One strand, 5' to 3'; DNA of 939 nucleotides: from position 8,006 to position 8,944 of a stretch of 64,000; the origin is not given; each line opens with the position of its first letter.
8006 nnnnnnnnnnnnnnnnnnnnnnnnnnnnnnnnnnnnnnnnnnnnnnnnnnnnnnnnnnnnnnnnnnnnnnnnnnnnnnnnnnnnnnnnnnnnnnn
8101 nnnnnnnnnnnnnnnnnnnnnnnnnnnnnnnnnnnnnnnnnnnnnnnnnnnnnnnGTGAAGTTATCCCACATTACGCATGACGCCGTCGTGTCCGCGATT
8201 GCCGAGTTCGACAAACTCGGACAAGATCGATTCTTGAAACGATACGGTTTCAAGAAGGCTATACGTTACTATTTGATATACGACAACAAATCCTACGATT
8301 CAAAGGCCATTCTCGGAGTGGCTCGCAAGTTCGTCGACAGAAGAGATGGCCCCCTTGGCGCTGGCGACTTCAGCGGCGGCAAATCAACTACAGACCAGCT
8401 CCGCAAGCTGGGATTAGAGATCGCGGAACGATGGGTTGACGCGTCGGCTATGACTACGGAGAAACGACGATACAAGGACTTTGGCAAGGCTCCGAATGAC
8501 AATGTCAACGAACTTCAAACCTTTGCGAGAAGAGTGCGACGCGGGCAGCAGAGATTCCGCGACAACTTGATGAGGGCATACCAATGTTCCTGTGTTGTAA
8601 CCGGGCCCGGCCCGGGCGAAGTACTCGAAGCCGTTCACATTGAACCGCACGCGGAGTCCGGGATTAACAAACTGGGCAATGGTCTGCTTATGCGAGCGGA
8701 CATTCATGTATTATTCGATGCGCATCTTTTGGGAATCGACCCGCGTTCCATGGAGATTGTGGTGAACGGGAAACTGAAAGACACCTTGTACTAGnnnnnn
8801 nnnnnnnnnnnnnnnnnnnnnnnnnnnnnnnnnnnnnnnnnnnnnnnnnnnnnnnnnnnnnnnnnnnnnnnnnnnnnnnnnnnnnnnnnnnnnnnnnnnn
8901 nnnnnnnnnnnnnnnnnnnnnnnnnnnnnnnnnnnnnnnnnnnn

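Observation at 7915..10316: Low-GC islet next to blaR1: HNH endonuclease with unknown N-terminal domain plus AAA/DUF4143 ATPase-nuclease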

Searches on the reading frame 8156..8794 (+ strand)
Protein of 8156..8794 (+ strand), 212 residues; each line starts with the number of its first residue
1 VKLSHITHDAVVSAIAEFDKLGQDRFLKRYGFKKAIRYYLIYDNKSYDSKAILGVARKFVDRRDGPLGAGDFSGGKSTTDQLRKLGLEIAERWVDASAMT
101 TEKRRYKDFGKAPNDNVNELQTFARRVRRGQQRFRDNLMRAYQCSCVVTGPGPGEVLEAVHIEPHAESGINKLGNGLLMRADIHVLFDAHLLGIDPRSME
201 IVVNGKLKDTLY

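Call 4: search_protein_families(library=pfam, proteins=[window:8156-8794:+], max_evalue=0.1)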
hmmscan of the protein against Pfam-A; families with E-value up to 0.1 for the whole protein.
window:8156-8794:+ (212 aa): 1 family
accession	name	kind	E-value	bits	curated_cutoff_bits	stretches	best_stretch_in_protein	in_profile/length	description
PF13391.12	HNH_2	-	8.2e-12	45.3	21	1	146-195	1-66/66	HNH endonuclease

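Call 5: search_protein_families(library=padloc, proteins=[window:8156-8794:+], max_evalue=0.1)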
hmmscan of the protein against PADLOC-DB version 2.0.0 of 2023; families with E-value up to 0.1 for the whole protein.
window:8156-8794:+ (212 aa): 3 families
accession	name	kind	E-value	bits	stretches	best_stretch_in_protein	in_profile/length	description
PDLC03662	mREase_IV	-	2.7e-11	40.7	1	1-91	1-92/560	Type IV methyl-directed restriction enzyme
PDLC04132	HNH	-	7.2e-11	39.7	1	102-209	125-233/286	-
PDLC03546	HNH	-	9e-07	26.2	1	127-204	155-234/282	Type II restriction enzyme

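Call 6: search_protein_families(library=ncbifam, proteins=[window:8156-8794:+], max_evalue=0.1)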
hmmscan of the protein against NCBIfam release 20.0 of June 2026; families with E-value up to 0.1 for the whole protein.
window:8156-8794:+ (212 aa): 2 families
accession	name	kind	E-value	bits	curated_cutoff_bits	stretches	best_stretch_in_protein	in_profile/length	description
NF045808.1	PT-DNA_restrict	exception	4.7e-08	32.5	180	1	124-208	155-243/284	phosphorothioated DNA-binding restriction endonuclease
NF040563.1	guided_IscB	equivalog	0.037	13.2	175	1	91-181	143-229/314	RNA-guided endonuclease IscB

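Call 7: search_solved_structures(query=window:8156-8794:+, max_evalue=1, show_alignments=3)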
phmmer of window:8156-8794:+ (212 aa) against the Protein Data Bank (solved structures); distinct sequences matched with E-value up to 1: 2.
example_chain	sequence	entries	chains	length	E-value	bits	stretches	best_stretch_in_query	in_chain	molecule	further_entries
5zmm_A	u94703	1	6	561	1.2e-08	38.4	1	4-91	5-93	Uncharacterized protein McrA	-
6yex_A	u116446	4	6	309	0.0025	21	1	90-207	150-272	HNH endonuclease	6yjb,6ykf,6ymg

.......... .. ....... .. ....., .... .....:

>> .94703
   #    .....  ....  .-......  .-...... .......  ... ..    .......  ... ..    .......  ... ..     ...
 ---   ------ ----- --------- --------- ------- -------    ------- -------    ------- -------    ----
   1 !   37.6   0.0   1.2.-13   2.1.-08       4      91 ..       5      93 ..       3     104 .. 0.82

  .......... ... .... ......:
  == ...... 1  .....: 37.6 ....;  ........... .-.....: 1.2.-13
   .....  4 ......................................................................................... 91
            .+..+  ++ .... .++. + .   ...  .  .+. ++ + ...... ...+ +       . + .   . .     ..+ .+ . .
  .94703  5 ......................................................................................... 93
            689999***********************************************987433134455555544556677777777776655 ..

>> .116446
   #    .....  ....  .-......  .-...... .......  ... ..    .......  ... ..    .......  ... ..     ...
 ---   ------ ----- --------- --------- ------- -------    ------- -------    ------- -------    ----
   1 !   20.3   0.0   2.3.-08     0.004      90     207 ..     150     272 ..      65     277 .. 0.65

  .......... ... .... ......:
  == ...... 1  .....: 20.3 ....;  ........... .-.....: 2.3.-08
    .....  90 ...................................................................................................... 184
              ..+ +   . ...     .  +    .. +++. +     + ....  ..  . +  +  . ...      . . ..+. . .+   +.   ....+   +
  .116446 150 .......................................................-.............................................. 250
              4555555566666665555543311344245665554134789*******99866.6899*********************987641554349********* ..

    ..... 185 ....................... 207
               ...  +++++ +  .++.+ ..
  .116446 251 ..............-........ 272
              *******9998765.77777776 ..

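Call 9: find_homologous_proteins(query=window:8156-8794:+)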
Query window:8156-8794:+ (212 aa): 72 proteins with E <= 0.001 among 327 candidates.
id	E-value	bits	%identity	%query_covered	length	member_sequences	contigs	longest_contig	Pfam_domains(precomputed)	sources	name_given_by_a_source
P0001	6.6e-138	475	100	100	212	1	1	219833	PF13391.13,PF26345.1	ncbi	-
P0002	6.9e-38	149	61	56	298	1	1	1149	PF13391.13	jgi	jgi:hypothetical protein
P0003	2.3e-36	144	59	56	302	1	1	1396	PF13391.13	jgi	-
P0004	2.8e-36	143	59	52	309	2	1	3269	PF13391.13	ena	-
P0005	3.6e-36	143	60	58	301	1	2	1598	PF13391.13,PF01878.25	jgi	jgi:predicted RNA-binding protein with PUA-like domain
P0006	2.2e-35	141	64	50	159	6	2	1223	PF13391.13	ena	-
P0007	2.5e-35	140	66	50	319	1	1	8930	PF13391.13,PF01878.25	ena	-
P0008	2.8e-35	140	60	53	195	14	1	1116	PF13391.13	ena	-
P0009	4.7e-35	139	61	51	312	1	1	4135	PF13391.13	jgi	jgi:hypothetical protein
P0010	6.0e-35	139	43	97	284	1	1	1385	PF13391.13,PF11907.14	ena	-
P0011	6.8e-35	139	58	58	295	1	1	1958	PF13391.13,PF01878.25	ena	-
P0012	7.0e-35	139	64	50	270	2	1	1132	PF13391.13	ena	-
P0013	7.4e-35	139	64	50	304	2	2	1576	PF13391.13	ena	-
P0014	1.4e-34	138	60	52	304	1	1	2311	PF13391.13,PF01878.25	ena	-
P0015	1.5e-34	138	58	56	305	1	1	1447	PF13391.13,PF07676.19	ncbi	-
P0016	2.1e-34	137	52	67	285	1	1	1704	PF13391.13,PF11907.14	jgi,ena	-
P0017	3.2e-34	137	61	50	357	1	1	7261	PF13391.13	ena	-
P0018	5.1e-34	136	55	64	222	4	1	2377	PF13391.13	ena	-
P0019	6.5e-34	136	58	54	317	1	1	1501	PF13391.13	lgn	-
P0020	6.6e-34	136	54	65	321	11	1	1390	PF13391.13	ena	-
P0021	1.1e-33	135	57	56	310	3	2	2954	PF13391.13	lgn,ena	-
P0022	2.4e-33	134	59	52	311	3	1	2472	PF13391.13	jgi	-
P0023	7.6e-31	126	56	54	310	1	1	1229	PF13391.13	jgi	jgi:HNH endonuclease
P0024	2.1e-29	121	50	55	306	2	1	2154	PF13391.13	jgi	-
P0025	2.0e-28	118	70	37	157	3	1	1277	PF13391.13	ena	-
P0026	1.2e-25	109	42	66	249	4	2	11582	PF13391.13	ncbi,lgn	-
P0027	2.0e-21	95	49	48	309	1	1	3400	PF13391.13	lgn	-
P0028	3.2e-20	91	63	39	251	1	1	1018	PF13391.13,PF01878.25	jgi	jgi:hypothetical protein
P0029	1.2e-15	76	53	41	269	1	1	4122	PF18731.7,PF26345.1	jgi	jgi:hypothetical protein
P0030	1.6e-15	76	53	41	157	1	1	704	PF26345.1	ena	-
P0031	6.2e-15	74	54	37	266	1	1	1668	PF18731.7,PF26345.1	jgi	jgi:hypothetical protein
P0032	1.2e-14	73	59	37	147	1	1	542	PF26345.1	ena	-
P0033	3.0e-14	71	52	41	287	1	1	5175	PF26345.1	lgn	-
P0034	3.0e-14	71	52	41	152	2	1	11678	PF26345.1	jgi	jgi:hypothetical protein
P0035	6.0e-14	70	58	37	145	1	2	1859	PF26345.1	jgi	jgi:hypothetical protein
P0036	1.4e-13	69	53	40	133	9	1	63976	PF26345.1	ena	-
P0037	2.1e-13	69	49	42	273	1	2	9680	PF18731.7,PF26345.1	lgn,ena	-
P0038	3.3e-13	68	53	40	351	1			PF18731.7,PF26345.1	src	-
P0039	3.3e-13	68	48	42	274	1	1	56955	PF26345.1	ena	-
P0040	4.0e-13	68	55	37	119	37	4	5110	PF26345.1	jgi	jgi:hypothetical protein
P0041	4.1e-13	68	56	37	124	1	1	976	PF26345.1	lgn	-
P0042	4.1e-13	68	55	37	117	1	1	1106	PF26345.1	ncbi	ncbi:MAG: hypothetical protein ACREOE_17715 [Gemmatimonadales bacterium]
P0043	1.1e-12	66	51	41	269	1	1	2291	PF18731.7,PF26345.1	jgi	-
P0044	1.3e-12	66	56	37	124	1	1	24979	PF26345.1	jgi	jgi:hypothetical protein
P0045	1.4e-12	66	49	42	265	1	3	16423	PF18731.7,PF26345.1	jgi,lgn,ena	jgi:hypothetical protein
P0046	1.9e-12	66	58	37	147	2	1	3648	PF26345.1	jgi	jgi:hypothetical protein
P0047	2.3e-12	65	51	43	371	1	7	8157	PF26345.1,PF01844.30,PF26348.1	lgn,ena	-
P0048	2.3e-12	65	53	37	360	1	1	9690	PF26345.1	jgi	jgi:hypothetical protein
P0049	2.5e-12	65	53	37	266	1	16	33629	PF18731.7,PF26345.1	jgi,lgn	jgi:hypothetical protein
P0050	2.6e-12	65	52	40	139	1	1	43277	PF26345.1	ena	-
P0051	3.0e-12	65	56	37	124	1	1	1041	PF26345.1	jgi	jgi:hypothetical protein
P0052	3.3e-12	65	55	38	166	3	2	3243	PF26345.1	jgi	jgi:hypothetical protein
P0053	4.2e-12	64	54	37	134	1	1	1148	PF26345.1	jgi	jgi:hypothetical protein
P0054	4.3e-12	64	54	37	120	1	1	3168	PF26345.1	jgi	jgi:hypothetical protein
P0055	5.7e-12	64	57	38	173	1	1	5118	PF26345.1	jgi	jgi:hypothetical protein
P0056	6.7e-12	64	53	37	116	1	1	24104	PF26345.1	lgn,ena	-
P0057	8.4e-12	63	54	37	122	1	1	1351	PF26345.1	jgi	jgi:hypothetical protein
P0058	1.1e-11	63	60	31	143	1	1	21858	PF26345.1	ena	-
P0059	1.2e-11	63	49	42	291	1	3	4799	PF18731.7,PF26345.1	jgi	jgi:hypothetical protein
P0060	1.7e-11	62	56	37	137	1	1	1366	PF26345.1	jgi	jgi:hypothetical protein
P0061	4.4e-11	61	54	38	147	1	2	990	PF26345.1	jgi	jgi:hypothetical protein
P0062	5.6e-11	61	45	43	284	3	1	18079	PF26345.1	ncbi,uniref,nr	ncbi:hypothetical protein [Janibacter anophelis]|uniref:hypothetical protein n=1 Tax=Janibacter anop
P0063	6.7e-11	61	58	31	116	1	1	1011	PF26345.1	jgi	jgi:hypothetical protein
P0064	1.8e-10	59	53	37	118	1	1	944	PF26345.1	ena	-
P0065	1.8e-10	59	48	42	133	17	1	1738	PF26345.1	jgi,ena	jgi:hypothetical protein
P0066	2.2e-10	59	42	49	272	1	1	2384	PF26345.1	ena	-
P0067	6.2e-10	57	48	42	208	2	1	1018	PF26345.1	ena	-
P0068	9.5e-10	57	57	30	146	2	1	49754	PF26345.1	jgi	jgi:hypothetical protein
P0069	1.8e-9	56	51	37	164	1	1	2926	PF26345.1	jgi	jgi:hypothetical protein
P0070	4.0e-9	55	50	37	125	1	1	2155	PF26345.1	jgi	-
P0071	6.5e-9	54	42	46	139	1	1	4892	PF26345.1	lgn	-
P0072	9.7e-8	50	49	34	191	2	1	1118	PF26345.1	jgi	jgi:hypothetical protein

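Call 10: find_encoding_contigs(protein=P0001, flank=10000, max_places=6)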
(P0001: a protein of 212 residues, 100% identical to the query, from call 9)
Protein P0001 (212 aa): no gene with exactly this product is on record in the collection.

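Call 21: search_protein_representatives(protein=window:8156-8794:+)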
Query: 212 residues. Proteins with E-value up to 0.001 (for the whole library): 8958; up to 1e-10: 3684; up to 1e-30: 41. The best 150 are listed.
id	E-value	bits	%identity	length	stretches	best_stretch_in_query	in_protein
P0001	2.1e-138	475.3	100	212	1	1-212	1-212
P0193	4.2e-57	209.8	55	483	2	103-212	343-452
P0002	2.2e-38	148.6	60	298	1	93-212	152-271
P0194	7.1e-38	147.0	38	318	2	44-209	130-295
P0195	1.4e-37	146.0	40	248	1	3-212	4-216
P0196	7.3e-37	143.7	49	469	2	1-89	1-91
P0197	9.4e-37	143.3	56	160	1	89-212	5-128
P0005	1.1e-36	143.0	62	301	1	88-212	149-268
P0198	2.6e-36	141.9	41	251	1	6-210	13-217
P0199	5.7e-36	140.7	41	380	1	3-212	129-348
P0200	6.5e-36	140.5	49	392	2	9-102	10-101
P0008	8.9e-36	140.1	62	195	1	103-212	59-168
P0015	4.7e-35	137.7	57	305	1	91-212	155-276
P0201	1.1e-34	136.5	57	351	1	97-212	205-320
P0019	2.1e-34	135.7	58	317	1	98-212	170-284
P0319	1.9e-23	99.9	32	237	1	10-210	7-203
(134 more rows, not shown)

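Call 33: find_related_loci(query=A1, collection=metagenome_contigs, flank=6000)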
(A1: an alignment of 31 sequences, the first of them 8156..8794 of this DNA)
Query A1 (212 aa) in metagenome_contigs; peptide patterns used: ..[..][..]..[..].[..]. (x = any residue, [..] = any of these).
600 stretches matched a pattern (row limit reached: there are more); 586 encode a relative of the query (tblastn E <= 1e-3); the best 80 are kept; 80 distinct loci.
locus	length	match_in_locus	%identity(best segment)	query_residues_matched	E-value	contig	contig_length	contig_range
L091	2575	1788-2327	44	50-212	1e-38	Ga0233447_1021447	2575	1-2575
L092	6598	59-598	44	50-212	1e-38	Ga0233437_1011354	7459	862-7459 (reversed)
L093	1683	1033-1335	57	112-212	3e-33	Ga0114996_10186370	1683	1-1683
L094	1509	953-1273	52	106-212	2e-32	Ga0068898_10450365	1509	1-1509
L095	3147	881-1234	42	95-212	8e-29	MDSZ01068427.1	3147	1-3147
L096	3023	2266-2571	46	111-212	1e-27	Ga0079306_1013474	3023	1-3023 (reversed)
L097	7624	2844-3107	51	125-212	9e-27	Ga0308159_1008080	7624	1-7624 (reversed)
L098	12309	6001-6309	47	110-212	1e-26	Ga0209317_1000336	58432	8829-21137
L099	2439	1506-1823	43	107-212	1e-25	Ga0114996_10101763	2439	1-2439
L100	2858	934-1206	53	113-204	2e-25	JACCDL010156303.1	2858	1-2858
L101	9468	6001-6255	52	126-210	8e-25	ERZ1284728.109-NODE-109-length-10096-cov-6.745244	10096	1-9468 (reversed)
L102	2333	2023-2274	56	127-210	2e-24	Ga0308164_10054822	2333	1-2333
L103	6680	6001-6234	58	118-195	8e-24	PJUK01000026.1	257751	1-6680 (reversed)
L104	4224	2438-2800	38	90-212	9e-24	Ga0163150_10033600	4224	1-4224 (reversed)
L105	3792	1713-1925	56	142-212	3e-23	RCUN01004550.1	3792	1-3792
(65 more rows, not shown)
